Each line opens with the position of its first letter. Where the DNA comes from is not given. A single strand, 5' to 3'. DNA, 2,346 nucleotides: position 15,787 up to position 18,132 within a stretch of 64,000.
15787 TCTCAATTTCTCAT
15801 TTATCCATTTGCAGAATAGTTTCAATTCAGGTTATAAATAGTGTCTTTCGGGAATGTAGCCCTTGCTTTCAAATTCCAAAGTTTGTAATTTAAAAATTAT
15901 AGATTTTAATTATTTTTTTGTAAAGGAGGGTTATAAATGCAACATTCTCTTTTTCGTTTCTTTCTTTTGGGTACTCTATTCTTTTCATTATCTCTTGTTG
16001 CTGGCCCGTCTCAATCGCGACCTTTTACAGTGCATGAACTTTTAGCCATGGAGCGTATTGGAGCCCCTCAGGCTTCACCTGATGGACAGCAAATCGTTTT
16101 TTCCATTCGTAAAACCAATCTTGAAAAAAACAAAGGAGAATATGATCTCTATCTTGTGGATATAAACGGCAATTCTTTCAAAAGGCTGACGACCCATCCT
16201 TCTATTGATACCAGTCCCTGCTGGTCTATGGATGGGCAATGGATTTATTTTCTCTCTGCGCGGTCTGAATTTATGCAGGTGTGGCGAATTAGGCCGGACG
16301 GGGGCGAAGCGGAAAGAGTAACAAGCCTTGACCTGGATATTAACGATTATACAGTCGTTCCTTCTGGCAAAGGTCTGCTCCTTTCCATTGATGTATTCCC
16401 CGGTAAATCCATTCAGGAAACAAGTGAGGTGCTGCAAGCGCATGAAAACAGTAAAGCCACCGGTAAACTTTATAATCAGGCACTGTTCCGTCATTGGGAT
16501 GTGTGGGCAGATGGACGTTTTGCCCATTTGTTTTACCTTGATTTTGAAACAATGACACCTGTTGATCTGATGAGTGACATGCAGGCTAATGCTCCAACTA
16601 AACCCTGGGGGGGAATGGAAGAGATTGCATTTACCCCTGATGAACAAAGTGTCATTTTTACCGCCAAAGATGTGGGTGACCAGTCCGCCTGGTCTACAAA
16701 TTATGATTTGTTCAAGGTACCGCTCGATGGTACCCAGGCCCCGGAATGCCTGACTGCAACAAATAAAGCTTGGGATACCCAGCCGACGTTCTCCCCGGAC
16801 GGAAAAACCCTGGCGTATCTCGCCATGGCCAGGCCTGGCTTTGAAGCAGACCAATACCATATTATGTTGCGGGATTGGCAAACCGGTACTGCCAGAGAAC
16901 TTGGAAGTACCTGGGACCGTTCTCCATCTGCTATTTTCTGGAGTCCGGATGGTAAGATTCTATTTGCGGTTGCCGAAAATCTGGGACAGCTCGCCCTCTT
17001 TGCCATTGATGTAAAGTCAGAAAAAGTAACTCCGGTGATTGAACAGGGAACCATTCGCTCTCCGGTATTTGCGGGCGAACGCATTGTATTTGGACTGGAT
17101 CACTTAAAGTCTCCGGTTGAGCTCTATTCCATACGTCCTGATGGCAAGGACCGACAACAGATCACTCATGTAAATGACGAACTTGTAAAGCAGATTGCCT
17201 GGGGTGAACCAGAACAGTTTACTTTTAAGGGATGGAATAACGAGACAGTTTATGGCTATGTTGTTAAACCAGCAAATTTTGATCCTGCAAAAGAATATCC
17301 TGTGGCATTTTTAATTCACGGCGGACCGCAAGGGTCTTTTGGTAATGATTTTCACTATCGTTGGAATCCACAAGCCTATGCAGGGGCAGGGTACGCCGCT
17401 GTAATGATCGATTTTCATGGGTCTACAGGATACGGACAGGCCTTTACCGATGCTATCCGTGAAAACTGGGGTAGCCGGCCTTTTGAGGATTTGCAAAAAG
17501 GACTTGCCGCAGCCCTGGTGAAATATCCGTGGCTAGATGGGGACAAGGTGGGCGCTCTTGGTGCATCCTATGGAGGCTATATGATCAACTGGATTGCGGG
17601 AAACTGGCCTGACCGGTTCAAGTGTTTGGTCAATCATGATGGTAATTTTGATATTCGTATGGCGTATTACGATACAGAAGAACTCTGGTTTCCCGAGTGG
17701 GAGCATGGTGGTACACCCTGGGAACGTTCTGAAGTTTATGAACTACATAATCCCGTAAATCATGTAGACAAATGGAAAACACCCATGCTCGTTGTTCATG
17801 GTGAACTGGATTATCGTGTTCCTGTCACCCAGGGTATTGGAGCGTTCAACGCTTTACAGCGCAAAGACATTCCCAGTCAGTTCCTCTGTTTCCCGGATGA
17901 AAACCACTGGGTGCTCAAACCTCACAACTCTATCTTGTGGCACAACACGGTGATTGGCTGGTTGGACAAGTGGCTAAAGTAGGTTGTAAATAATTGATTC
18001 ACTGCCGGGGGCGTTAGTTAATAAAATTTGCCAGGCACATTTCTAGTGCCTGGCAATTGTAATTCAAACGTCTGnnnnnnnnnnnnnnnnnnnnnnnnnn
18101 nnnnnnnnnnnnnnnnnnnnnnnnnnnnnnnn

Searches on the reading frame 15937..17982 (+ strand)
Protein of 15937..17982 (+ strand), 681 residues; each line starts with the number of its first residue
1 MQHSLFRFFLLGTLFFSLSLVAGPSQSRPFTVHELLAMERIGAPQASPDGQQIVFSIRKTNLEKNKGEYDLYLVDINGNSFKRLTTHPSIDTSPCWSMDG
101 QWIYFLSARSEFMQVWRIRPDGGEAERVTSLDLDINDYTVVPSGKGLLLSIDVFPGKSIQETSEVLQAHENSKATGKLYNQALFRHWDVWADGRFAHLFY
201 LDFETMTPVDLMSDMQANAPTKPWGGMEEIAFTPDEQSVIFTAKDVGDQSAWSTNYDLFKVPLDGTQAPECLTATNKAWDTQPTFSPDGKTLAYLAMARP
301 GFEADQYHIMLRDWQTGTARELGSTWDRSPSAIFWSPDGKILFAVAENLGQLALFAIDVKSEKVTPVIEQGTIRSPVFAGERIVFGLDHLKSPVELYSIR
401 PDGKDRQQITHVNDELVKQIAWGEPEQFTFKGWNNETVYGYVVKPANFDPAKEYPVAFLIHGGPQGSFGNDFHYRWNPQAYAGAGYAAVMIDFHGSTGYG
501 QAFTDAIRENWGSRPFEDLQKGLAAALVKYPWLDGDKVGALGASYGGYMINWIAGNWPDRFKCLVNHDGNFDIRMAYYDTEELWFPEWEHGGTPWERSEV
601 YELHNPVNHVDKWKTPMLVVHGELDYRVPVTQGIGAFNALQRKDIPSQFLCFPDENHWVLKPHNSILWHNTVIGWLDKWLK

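Call 77: search_protein_families(library=pfam, proteins=[window:15937-17982:+], max_evalue=0.001)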
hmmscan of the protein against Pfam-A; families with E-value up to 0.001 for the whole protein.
window:15937-17982:+ (681 aa): 8 families
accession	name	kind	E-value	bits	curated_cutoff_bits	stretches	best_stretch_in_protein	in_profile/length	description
PF00326.27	Peptidase_S9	-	9.8e-64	215.2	22.6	1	473-681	2-211/213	Prolyl oligopeptidase family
PF07676.18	PD40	-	6.3e-22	77.4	20.9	2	82-117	2-38/38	WD40-like Beta Propeller Repeat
PF00930.27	DPPIV_N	-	2e-09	37.1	22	1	47-107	1-61/354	Dipeptidyl peptidase IV (DPP IV) N-terminal region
PF02129.25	Peptidase_S15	-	4.5e-09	36.8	23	1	474-584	39-144/262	X-Pro dipeptidyl-peptidase (S15 family)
PF20434.5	BD-FAE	-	1.3e-07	31.8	26.8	1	591-634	166-209/215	BD-FAE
PF08450.18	SGL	-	0.00017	21.8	26.3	0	46-134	93-178/246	SMP-30/Gluconolactonase/LRE-like region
PF01738.24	DLH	-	0.00023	21.2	21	1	478-662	34-191/217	Dienelactone hydrolase family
PF00561.26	Abhydrolase_1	-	0.0003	21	25.8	0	533-569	66-102/245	alpha/beta hydrolase fold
